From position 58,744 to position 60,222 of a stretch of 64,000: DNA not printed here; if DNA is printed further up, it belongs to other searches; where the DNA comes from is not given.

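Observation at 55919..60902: Compact eukaryotic-like phospho-signalling island: membrane Ser/Thr kinase, PPP phosphatase, vWA (ArnB-like), Zn-ribbon/FHA (ArnA-like)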

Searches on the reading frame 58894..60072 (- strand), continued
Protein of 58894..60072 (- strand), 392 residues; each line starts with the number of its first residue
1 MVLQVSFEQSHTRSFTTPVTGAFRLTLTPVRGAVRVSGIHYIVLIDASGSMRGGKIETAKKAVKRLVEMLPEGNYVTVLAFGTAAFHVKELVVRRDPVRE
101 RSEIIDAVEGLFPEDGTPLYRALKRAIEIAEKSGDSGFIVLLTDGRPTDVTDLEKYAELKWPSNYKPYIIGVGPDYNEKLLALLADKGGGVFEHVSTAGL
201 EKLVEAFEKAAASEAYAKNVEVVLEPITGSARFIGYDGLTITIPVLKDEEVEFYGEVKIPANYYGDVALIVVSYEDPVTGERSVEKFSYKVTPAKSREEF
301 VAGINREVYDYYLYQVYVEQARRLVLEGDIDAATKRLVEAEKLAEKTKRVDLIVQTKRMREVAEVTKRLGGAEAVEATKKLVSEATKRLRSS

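Call 47: list_cluster_members(proteins=[P0001, P0002, P0004, P0005, P0006, P0007, P0008, P0009])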
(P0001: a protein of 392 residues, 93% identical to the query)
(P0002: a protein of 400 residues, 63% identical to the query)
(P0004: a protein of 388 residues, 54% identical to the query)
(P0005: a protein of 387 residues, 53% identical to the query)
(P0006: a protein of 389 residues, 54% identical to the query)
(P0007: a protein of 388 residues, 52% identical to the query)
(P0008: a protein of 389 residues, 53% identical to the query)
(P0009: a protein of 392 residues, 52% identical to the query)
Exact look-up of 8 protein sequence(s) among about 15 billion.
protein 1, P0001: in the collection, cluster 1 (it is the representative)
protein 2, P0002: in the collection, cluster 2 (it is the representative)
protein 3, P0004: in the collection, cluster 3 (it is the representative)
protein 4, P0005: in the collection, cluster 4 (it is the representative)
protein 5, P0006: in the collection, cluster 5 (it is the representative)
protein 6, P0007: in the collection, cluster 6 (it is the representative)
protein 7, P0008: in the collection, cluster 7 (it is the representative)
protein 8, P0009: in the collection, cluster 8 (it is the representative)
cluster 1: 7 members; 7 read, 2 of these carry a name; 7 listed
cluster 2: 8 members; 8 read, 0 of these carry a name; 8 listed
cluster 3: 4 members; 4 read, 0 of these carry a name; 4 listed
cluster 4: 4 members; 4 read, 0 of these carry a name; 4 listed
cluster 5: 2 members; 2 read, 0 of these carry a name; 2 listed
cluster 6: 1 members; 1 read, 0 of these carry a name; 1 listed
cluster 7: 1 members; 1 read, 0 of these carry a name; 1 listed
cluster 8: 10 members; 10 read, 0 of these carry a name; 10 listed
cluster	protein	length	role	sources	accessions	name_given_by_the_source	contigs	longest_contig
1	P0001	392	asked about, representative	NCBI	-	-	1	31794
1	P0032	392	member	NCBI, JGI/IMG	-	Ca-activated chloride channel family protein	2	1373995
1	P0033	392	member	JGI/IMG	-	Ca-activated chloride channel family protein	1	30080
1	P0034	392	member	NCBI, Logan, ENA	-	-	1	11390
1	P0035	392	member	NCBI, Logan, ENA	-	-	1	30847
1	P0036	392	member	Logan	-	-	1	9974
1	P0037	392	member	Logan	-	-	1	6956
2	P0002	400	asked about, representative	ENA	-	-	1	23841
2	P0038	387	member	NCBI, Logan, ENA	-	-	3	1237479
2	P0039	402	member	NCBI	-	-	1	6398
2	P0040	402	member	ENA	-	-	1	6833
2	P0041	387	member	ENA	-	-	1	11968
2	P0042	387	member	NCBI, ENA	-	-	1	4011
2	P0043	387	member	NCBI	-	-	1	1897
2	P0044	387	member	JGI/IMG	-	-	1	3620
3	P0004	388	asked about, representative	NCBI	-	-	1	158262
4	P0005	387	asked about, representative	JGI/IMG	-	-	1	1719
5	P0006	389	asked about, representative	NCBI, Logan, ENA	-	-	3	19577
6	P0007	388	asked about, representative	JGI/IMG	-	-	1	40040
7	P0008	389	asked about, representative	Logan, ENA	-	-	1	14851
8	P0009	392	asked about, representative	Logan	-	-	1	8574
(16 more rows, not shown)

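Call 70: search_protein_families(library=pfam, proteins=[L012:1710-2969:+, L012:2962-3513:+, L012:3510-4313:+, L012:307-1650:-, L012:7146-11519:-, L013:8185-9408:+, L013:5565-7007:-, L013:2499-4898:-, L015:3966-5192:+, L009:10001-11134:+], max_evalue=0.001)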
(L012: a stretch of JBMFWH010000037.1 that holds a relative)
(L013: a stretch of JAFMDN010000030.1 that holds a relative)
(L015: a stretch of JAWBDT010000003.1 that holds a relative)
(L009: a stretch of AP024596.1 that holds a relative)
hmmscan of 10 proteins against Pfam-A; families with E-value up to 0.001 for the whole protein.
L012:1710-2969:+ (419 aa): 4 families
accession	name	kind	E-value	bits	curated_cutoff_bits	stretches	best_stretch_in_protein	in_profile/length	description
PF00092.34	VWA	-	2.9e-20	73.6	23.8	1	62-228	2-172/174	von Willebrand factor type A domain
PF18677.6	ArnB_C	-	2.6e-13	50.1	26.3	1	337-406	1-70/72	Archaellum regulatory network B, C-terminal domain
PF13519.12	VWA_2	-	5.6e-13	49.9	27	1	62-166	1-107/107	von Willebrand factor type A domain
PF13768.12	VWA_3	-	1.6e-09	38.4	27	1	62-214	3-152/155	von Willebrand factor type A domain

L012:2962-3513:+ (183 aa): 5 families
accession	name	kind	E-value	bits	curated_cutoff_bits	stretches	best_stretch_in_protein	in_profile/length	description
PF00498.31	FHA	-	2.9e-16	60.1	20.7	1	106-174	1-67/67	FHA domain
PF16697.10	Yop-YscD_cpl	-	3.7e-07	30.7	33.2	1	105-175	18-85/94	Inner membrane component of T3SS, cytoplasmic domain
PF24463.1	DUF7577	-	3e-06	27.2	28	1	5-25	3-23/27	Domain of unknown function (DUF7577)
PF13240.11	Zn_Ribbon_1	-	0.00011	22.3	25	1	6-25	1-20/23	zinc-ribbon domain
PF00641.23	Zn_ribbon_RanBP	-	0.00025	20.7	27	1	3-25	3-25/30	Zn-finger in Ran binding protein and others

L012:3510-4313:+ (267 aa): 2 families
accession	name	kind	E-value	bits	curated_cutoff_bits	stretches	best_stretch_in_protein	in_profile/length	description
PF00149.33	Metallophos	-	2.4e-27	97.1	21.5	1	35-226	2-190/191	Calcineurin-like phosphoesterase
PF12850.12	Metallophos_2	-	0.00051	20.5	27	1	35-103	2-60/154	Calcineurin-like phosphoesterase superfamily domain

L012:307-1650:- (447 aa): 5 families
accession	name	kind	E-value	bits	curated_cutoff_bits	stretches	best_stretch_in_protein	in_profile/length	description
PF04851.21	ResIII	-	1.6e-27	96.8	22.5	1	67-205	3-164/164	Type III restriction enzyme, res subunit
PF16203.11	ERCC3_RAD25_C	-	2.2e-17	63.6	27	1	308-438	44-183/248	ERCC3/RAD25/XPB C-terminal helicase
PF00271.37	Helicase_C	-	7.6e-16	58.8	23.5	1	309-410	2-108/110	Helicase conserved C-terminal domain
PF00270.35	DEAD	-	1.4e-12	48.1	26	1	70-204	2-161/167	DEAD/DEAH box helicase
PF18458.6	XPB_DRD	-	8.9e-10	38.7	26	1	3-48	1-48/57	Xeroderma pigmentosum group B helicase damage recognition domain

L012:7146-11519:- (1457 aa): 2 families
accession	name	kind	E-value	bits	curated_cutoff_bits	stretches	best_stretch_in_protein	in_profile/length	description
PF13620.12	CarboxypepD_reg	-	1e-14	55.1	32.3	0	1348-1413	10-73/82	Carboxypeptidase regulatory-like domain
PF08308.17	PEGA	-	4.7e-13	49.3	20.8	1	758-817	11-68/71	PEGA domain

L013:8185-9408:+ (407 aa): 5 families
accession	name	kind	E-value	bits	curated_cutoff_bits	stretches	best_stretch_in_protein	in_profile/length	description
PF00092.34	VWA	-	1.1e-20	75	23.8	1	50-216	2-172/174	von Willebrand factor type A domain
PF13519.12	VWA_2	-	2e-13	51.4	27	1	50-154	1-107/107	von Willebrand factor type A domain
PF18677.6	ArnB_C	-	2e-12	47.3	26.3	1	325-394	1-70/72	Archaellum regulatory network B, C-terminal domain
PF13768.12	VWA_3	-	4.5e-10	40.2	27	1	50-202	3-152/155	von Willebrand factor type A domain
PF25106.1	VWA_4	-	0.00064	19.8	27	0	50-160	2-111/169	von Willebrand factor A domain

L013:5565-7007:- (480 aa): 4 families
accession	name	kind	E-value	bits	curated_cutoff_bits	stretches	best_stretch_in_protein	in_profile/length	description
PF01935.23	DUF87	-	2.6e-35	122.9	23.2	1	129-340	3-217/220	Helicase HerA, central domain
PF05872.18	HerA_C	-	7.3e-07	28.6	22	1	339-451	244-360/502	Helicase HerA-like C-terminal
PF12846.13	AAA_10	-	2.4e-06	27.3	27.5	0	149-195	22-68/362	AAA-like domain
PF09378.16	HAS-barrel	-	0.0004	20.9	25.2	1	7-60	1-52/90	HAS barrel domain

L013:2499-4898:- (799 aa): 1 family
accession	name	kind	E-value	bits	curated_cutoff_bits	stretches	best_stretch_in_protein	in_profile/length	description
PF12705.13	PDDEXK_1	-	2.7e-24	86.9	22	1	521-793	2-247/247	PD-(D/E)XK nuclease superfamily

L015:3966-5192:+ (408 aa): 3 families
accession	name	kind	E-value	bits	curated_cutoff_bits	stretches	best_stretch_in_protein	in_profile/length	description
PF00092.34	VWA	-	1.3e-15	58.5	23.8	1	44-208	4-167/174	von Willebrand factor type A domain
PF13519.12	VWA_2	-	4.5e-09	37.3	27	1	44-149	3-106/107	von Willebrand factor type A domain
PF13768.12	VWA_3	-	2.8e-06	27.9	27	1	45-200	6-153/155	von Willebrand factor type A domain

L009:10001-11134:+ (377 aa): 5 families
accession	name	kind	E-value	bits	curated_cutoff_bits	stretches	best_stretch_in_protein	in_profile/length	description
PF00092.34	VWA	-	1.4e-15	58.4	23.8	1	40-192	3-169/174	von Willebrand factor type A domain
PF18677.6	ArnB_C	-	6.3e-14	52.1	26.3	1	292-376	1-72/72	Archaellum regulatory network B, C-terminal domain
PF13519.12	VWA_2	-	1.8e-13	51.5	27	1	40-137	2-107/107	von Willebrand factor type A domain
PF13768.12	VWA_3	-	6.6e-12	46.2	27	1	40-182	4-153/155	von Willebrand factor type A domain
PF09967.15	DUF2201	-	0.00019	22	26.4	1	40-137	2-92/123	VWA-like domain (DUF2201)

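Call 84: find_homologous_proteins(query=L012:1710-2969:+, max_evalue=1e-20)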
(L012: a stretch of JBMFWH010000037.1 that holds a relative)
Query L012:1710-2969:+ (419 aa): 9 proteins with E <= 1e-20 among 8000 candidates.
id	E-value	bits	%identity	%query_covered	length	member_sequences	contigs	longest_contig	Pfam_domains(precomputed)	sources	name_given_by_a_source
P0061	3.4e-233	792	90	96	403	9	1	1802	PF13768.13,PF00092.35,PF18677.8,PF13519.13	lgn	-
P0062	2.3e-231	786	90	96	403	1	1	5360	PF13768.13,PF00092.35,PF18677.8,PF13519.13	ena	-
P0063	2.2e-230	782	89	96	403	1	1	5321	PF13768.13,PF00092.35,PF18677.8,PF13519.13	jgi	-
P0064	2.7e-230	782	90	96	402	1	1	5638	PF13768.13,PF00092.35,PF18677.8,PF13519.13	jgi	-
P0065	6.0e-230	781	89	96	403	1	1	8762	PF13768.13,PF00092.35,PF18677.8,PF13519.13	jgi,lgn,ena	-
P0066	2.3e-224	763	87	96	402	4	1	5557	PF13768.13,PF00092.35,PF18677.8,PF13519.13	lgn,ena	-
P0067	9.8e-184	629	70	96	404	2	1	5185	PF13768.13,PF00092.35,PF18677.8,PF13519.13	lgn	-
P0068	5.2e-165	567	64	96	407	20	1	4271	PF13768.13,PF00092.35,PF18677.8,PF13519.13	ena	-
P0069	1.7e-92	329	64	54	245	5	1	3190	PF13768.13,PF00092.35,PF13519.13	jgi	jgi:Uncharacterized protein containing a von Willebrand factor type A (vWA) domain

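Call 85: find_encoding_contigs(protein=P0065, flank=6000, max_places=2)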
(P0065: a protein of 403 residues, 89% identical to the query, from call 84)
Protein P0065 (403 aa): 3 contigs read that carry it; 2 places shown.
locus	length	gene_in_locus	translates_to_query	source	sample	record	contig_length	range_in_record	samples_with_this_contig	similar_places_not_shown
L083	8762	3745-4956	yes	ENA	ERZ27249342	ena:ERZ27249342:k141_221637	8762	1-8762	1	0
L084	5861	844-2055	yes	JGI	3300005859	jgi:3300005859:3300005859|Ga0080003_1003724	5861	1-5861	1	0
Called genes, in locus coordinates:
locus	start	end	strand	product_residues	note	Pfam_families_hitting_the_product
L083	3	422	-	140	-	?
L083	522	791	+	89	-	-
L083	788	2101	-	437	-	PF05626:DUF790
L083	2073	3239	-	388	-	PF00270:DEAD, PF04851:ResIII, PF16203:ERCC3_RAD25_C, PF00271:Helicase_C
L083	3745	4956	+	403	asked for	PF00092:VWA, PF13519:VWA_2, PF13768:VWA_3, PF18677:ArnB_C (weak)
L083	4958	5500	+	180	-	PF16697:Yop-YscD_cpl (weak), PF00498:FHA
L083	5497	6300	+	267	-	PF00149:Metallophos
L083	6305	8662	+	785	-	PF00069:Pkinase, PF07714:PK_Tyr_Ser-Thr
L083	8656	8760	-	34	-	?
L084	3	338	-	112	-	?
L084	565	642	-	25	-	-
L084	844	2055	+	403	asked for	PF00092:VWA, PF13519:VWA_2, PF13768:VWA_3, PF18677:ArnB_C (weak)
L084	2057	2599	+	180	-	PF16697:Yop-YscD_cpl (weak), PF00498:FHA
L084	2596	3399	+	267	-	PF00149:Metallophos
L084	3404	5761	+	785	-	PF00069:Pkinase, PF07714:PK_Tyr_Ser-Thr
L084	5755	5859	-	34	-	?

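Call 88: predict_structure(alignment_id=A1)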
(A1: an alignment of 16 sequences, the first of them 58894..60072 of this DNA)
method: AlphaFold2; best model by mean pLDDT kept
length: 392 residues; sequences in the alignment: 16
mean_pLDDT: 92.0   pTM: 0.89
mean pLDDT of the five models: 92.0, 92.0, 91.9, 91.4, 91.3
residues with pLDDT >= 90: 304; 70-90: 75; 50-70: 12; < 50: 1
segments of 3 or more residues with pLDDT < 50: none
pLDDT, mean of each block of 10 residues (from residue 1): 92 97 96 93 92 92 96 95 75 95 95 78 94 93 79 90 93 90 92 92 93 93 95 94 91 96 98 94 97 97 95 95 94 96 89 90 88 88 90 52
secondary structure, 60 per line:
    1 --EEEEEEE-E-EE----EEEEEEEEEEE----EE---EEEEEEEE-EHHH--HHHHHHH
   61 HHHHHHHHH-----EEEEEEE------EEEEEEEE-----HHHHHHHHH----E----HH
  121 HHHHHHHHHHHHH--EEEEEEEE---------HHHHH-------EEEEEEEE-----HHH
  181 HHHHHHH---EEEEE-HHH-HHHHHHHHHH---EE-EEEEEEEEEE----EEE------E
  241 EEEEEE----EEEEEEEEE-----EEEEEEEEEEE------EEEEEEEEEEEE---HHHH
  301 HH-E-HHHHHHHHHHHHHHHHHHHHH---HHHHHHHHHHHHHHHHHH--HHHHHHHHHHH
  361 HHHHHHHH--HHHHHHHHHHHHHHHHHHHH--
elements in order: E3-9 E19-29 E39-46 H54-69 E75-81 E88-95 H101-109 H119-133 E136-143 H153-157 E165-172 H178-187 E191-195 H201-210 E217-226 E231-233 E240-246 E251-259 E265-275 E282-293 H297-302 H306-326 H330-347 H350-368 H371-390

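Call 90: fold_search(model_id=the predicted structure, library=pdb)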
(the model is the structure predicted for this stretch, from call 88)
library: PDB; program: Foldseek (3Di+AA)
matches with E <= 10: 1296; with E <= 0.001: 233
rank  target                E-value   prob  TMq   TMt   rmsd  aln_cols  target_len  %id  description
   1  8s05_B                4.7e-43  1.00  0.92  0.95   1.9       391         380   35  ArnAB complex an archaeal ortholog of the Sec23/24 core motif (released 2025-10-29)
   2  8s05_A                8.7e-43  1.00  0.92  0.95   1.8       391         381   35  ArnAB complex an archaeal ortholog of the Sec23/24 core motif (released 2025-10-29)
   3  5a8j                  6.2e-32  1.00  0.82  0.88   2.9       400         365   27  Crystal structure of the ArnB paralog VWA2 from Sulfolobus acidocaldarius (released 2016-06-22)
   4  4fx5                  9.1e-21  1.00  0.68  0.63   5.3       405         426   20  von Willebrand factor type A from Catenulispora acidiphila (released 2012-07-18)
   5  6fpy_A                3.7e-16  1.00  0.57  0.39   6.8       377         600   15  Inter-alpha-inhibitor heavy chain 1, wild type (released 2019-02-27)
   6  6fpz_A                4.1e-16  1.00  0.57  0.39   6.8       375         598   15  Inter-alpha-inhibitor heavy chain 1, D298A (released 2019-02-27)
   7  6fpy_B                6.5e-16  1.00  0.58  0.40   6.8       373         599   16  Inter-alpha-inhibitor heavy chain 1, wild type (released 2019-02-27)
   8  5vng_B                1.6e-12  1.00  0.53  0.32   8.7       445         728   10  Crystal structure of Sec23a/Sec24a/Sec22 complexed with a C-terminal II sorting motif (released 2017-07-05)
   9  1m2v_A                2.0e-12  1.00  0.51  0.31   8.6       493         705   12  Crystal Structure of the yeast Sec23/24 heterodimer (released 2002-09-20)
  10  6m48_B                4.7e-12  1.00  0.38  0.20  12.4       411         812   11  Crystal structure of pilus adhesin, SpaC from Lactobacillus rhamnosus GG - P21212 form (released 2020-07-29)
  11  6m3y                  4.7e-12  1.00  0.39  0.20  12.3       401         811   13  Crystal structure of pilus adhesin, SpaC from Lactobacillus rhamnosus GG - open conformation (released 2020-07-29)
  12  2qtv_A                5.5e-12  1.00  0.54  0.32   8.3       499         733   10  Structure of Sec23-Sar1 complexed with the active fragment of Sec31 (released 2008-01-15)
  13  3efo_B                5.9e-12  1.00  0.50  0.29   9.6       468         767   12  Crystal Structure of the mammalian COPII-coat protein Sec23/24 bound to the transport signal sequence of syntaxin 5 (released 2008-10-21)
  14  9ya0_GF               8.8e-12  1.00  0.52  0.29   9.0       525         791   11  Cryo-EM structure of pre-conoid ring 2 (PCR P2 ring)from Toxoplasma gondii (released 2025-11-19)
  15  5kyu_B                9.3e-12  1.00  0.51  0.29   9.3       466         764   11  crystal structure of Sec23 and TANGO1 peptide2 complex (released 2016-09-14)
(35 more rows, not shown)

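Call 92: find_encoding_contigs(protein=P0007, flank=7000, max_places=1)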
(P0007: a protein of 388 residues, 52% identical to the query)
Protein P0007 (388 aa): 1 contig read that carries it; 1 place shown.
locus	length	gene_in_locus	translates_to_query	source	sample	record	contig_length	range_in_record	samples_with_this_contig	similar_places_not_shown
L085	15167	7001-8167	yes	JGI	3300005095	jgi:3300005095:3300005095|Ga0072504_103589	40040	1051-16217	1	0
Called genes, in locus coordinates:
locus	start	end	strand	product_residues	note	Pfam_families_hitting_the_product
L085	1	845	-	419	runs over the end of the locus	-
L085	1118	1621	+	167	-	-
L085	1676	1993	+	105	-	-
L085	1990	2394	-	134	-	PF00571:CBS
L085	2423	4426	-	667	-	PF02730:AFOR_N, PF01314:AFOR_C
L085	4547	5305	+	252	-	PF01925:TauE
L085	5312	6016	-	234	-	PF18489:Alpha_Helical, PF01588:tRNA_bind (weak)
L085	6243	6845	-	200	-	PF00641:Zn_ribbon_RanBP (weak), PF13240:Zn_Ribbon_1, PF24463:DUF7577, PF16697:Yop-YscD_cpl, PF00498:FHA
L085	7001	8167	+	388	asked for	PF00092:VWA, PF13519:VWA_2, PF13768:VWA_3, PF18677:ArnB_C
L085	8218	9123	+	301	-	PF00149:Metallophos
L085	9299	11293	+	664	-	PF00069:Pkinase, PF07714:PK_Tyr_Ser-Thr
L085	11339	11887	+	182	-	PF00252:Ribosomal_L16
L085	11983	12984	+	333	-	PF01866:Diphthamide_syn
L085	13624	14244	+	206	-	PF14382:ECR1_N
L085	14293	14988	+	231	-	PF09840:DUF2067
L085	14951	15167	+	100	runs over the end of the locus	PF13656:RNA_pol_L_2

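Call 93: find_encoding_contigs(protein=P0006, flank=7000, max_places=1)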
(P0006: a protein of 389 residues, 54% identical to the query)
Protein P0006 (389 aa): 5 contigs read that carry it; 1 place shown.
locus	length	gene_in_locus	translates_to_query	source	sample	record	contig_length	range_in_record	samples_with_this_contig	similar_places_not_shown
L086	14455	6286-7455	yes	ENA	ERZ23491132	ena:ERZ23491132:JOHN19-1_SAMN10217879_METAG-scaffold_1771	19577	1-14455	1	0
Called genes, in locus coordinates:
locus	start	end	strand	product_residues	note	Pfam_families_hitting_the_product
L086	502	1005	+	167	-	-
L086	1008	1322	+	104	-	-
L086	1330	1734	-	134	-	PF00571:CBS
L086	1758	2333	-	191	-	-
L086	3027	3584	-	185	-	-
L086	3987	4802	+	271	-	PF01925:TauE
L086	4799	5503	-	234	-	PF18489:Alpha_Helical, PF01588:tRNA_bind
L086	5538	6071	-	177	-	PF16697:Yop-YscD_cpl (weak), PF00498:FHA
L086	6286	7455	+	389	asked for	PF00092:VWA, PF13519:VWA_2, PF13768:VWA_3, PF18677:ArnB_C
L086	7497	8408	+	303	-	PF00149:Metallophos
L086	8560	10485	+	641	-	PF00069:Pkinase, PF07714:PK_Tyr_Ser-Thr (weak)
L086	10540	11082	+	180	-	PF00252:Ribosomal_L16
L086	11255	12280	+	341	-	PF01866:Diphthamide_syn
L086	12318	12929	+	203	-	PF06325:PrmA, PF05175:MTS (weak), PF13847:Methyltransf_31 (weak), PF08241:Methyltransf_11 (weak), PF13649:Methyltransf_25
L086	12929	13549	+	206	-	PF14382:ECR1_N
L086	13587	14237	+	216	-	PF09840:DUF2067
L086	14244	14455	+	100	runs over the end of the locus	PF13656:RNA_pol_L_2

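Call 94: find_encoding_contigs(protein=P0009, flank=7000, max_places=1)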
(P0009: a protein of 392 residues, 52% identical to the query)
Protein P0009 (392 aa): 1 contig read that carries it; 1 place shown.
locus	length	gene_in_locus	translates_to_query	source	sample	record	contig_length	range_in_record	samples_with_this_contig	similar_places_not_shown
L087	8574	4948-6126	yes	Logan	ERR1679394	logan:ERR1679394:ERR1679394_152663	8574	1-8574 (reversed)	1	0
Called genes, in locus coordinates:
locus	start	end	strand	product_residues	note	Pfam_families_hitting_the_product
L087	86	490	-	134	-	PF00571:CBS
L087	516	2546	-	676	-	PF02730:AFOR_N, PF01314:AFOR_C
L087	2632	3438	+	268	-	PF01925:TauE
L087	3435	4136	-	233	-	PF18489:Alpha_Helical, PF01588:tRNA_bind (weak)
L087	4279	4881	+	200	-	PF00641:Zn_ribbon_RanBP (weak), PF13240:Zn_Ribbon_1, PF24463:DUF7577 (weak), PF16697:Yop-YscD_cpl, PF00498:FHA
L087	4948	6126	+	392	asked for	PF00092:VWA, PF13519:VWA_2, PF13768:VWA_3, PF18677:ArnB_C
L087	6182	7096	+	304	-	PF00149:Metallophos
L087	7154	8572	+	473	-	?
